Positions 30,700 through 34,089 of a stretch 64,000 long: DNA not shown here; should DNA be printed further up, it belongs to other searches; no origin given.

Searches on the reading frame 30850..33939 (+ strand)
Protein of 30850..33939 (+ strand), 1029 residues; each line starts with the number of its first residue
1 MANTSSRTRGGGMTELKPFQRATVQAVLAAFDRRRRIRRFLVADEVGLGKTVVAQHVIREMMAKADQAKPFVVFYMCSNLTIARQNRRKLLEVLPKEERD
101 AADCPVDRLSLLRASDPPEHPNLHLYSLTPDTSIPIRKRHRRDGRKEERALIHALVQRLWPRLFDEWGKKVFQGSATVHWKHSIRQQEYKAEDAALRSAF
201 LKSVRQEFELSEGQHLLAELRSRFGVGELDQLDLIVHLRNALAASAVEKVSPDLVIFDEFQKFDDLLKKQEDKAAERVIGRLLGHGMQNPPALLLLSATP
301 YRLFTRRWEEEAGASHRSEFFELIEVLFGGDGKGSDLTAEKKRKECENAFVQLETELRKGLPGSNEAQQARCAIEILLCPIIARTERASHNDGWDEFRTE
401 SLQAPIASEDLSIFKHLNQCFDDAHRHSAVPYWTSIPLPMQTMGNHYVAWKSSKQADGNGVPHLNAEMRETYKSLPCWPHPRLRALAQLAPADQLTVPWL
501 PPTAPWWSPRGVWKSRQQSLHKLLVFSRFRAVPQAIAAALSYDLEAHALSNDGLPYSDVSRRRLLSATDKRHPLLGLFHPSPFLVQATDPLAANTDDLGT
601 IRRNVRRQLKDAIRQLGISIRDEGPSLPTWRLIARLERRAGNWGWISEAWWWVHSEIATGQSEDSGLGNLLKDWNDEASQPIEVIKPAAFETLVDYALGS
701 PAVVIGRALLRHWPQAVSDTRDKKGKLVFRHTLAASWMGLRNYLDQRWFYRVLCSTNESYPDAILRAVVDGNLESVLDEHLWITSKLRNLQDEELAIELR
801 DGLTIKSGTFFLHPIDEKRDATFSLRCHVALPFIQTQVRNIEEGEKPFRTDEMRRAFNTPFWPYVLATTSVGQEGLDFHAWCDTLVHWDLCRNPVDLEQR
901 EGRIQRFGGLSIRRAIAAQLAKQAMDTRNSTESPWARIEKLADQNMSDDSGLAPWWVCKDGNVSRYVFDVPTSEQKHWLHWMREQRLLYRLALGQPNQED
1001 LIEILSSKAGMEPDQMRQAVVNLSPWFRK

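Call 48: search_protein_families(library=pfam, proteins=[window:30850-33939:+], max_evalue=0.001)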
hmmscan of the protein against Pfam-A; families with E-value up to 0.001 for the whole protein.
window:30850-33939:+ (1029 aa): 4 families
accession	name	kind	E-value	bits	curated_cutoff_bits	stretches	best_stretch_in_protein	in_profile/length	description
PF04851.21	ResIII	-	4.1e-06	27.2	22.5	1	15-99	3-82/164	Type III restriction enzyme, res subunit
PF00271.37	Helicase_C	-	8.6e-06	26.4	23.5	1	855-908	59-110/110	Helicase conserved C-terminal domain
PF00270.35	DEAD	-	3.2e-05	24.2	26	0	18-93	2-68/167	DEAD/DEAH box helicase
PF13401.12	AAA_22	-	0.00037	21.3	27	0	45-100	13-64/130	AAA domain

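Call 50: search_protein_families(library=padloc, proteins=[window:30850-33939:+], max_evalue=0.00001)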
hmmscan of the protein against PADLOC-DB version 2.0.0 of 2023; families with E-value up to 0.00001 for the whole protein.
window:30850-33939:+ (1029 aa): 23 families
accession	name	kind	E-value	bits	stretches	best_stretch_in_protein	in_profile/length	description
PDLC03830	ZacC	-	4.5e-266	884.3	1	13-1026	10-1017/1019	-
PDLC04556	PDC-M27C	-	2.8e-19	67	1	851-909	744-802/892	-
PDLC02840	DpdE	-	1.8e-15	54.4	1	15-70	159-209/1091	DpdE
PDLC02843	DpdE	-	1.1e-14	51.4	1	36-70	174-208/1091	DpdE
PDLC02621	DrmD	-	2.1e-14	50.7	1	865-913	581-629/1040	DrmD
PDLC04554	PDC-M27C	-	9.1e-14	48.6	1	855-909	761-815/1217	-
PDLC02623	DrmD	-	1.2e-13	47.8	1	863-928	580-644/1040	DrmD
PDLC02500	BrxHI|BrxHII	-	6.8e-12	42.7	1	865-917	532-583/933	BrxHI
PDLC02572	DrmA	-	7.4e-12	42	1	865-911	579-625/1043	DrmA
PDLC04555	PDC-M27C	-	1.4e-10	38.5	1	856-909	499-552/656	-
PDLC02846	DpdE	-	2.8e-10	36.7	1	14-73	161-216/1034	DpdE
PDLC02633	DrmD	-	7.8e-10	35.4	1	865-909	586-630/839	DrmD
PDLC02504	BrxHI|BrxHII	-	1.1e-09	34.8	0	865-908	539-582/971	BrxHII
PDLC02193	PLD_Helicase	-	1.4e-09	34.7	0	867-909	758-799/905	-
PDLC02619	DrmD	-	2.5e-09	33.8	0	865-909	492-535/872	DrmD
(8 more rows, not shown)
